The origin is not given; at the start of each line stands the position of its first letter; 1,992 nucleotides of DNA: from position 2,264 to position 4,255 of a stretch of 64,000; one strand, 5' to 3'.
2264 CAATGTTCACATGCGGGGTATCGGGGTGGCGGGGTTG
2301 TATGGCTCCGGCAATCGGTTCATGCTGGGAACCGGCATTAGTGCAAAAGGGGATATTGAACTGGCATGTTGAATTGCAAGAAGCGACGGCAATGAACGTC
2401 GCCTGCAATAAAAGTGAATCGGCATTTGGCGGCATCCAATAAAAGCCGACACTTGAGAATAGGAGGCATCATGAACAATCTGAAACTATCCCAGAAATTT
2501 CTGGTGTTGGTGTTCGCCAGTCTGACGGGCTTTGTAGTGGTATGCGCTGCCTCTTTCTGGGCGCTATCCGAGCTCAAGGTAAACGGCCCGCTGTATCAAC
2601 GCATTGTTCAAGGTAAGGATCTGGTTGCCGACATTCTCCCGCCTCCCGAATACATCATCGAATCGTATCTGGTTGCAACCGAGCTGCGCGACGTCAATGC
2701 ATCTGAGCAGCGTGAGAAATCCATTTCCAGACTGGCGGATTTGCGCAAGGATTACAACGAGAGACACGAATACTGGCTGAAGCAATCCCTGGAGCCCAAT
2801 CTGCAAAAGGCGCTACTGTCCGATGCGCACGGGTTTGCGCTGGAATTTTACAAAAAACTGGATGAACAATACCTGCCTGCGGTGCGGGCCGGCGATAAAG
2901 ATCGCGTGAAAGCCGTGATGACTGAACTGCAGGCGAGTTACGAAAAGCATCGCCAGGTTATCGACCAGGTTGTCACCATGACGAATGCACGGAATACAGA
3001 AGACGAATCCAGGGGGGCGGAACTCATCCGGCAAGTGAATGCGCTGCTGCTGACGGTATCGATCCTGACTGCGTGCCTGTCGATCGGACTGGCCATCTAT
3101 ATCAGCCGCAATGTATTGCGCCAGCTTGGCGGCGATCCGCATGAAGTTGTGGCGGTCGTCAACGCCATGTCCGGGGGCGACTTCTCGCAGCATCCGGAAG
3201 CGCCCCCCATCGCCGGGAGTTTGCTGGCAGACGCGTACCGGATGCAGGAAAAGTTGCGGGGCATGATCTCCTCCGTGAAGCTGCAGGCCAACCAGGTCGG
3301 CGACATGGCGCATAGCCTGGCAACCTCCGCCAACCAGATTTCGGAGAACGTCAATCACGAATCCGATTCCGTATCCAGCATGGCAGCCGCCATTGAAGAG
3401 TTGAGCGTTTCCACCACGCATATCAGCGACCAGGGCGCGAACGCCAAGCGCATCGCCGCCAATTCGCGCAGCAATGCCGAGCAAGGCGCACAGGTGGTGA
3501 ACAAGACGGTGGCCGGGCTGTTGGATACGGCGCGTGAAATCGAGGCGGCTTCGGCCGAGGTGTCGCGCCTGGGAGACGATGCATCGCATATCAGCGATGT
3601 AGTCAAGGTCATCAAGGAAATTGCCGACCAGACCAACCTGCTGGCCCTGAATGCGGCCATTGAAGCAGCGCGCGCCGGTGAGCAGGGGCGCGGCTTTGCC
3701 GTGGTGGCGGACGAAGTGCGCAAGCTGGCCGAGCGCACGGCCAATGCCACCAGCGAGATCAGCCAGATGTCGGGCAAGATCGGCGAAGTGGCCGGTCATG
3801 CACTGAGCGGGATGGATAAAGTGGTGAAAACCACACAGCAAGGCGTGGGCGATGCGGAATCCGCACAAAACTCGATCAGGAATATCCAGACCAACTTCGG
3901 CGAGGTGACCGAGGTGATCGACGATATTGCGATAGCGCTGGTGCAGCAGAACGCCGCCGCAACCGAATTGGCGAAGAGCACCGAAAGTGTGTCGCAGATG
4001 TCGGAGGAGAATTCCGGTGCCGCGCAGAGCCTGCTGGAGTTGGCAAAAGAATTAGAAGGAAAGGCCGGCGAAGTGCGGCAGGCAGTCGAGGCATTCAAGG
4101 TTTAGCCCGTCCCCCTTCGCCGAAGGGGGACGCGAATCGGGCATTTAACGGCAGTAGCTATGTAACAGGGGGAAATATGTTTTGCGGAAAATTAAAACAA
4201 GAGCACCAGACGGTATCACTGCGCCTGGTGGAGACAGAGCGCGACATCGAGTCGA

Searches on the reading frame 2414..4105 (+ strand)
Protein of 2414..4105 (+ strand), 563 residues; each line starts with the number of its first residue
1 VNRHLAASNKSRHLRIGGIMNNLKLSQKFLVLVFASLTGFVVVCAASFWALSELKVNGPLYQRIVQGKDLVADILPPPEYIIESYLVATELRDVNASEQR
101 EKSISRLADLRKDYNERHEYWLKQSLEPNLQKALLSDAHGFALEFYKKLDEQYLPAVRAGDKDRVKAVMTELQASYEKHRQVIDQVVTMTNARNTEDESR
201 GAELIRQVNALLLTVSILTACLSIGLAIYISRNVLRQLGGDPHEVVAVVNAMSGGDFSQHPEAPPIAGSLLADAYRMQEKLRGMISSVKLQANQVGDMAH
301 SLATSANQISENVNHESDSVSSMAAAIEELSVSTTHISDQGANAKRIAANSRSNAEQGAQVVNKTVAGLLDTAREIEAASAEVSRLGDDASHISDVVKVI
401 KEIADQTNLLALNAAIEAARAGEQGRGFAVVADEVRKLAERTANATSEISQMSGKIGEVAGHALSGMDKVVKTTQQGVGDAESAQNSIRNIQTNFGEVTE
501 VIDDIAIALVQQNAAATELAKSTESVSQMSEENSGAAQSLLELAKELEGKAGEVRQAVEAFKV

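Call 87: search_protein_families(library=pfam, proteins=[window:2414-4105:+], max_evalue=0.0001)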
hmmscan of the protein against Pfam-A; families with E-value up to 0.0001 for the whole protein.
window:2414-4105:+ (563 aa): 1 family
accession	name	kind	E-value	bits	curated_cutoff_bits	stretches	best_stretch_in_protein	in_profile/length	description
PF00015.26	MCPsignal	-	2.3e-43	148.5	34.6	1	348-529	4-171/172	Methyl-accepting chemotaxis protein (MCP) signalling domain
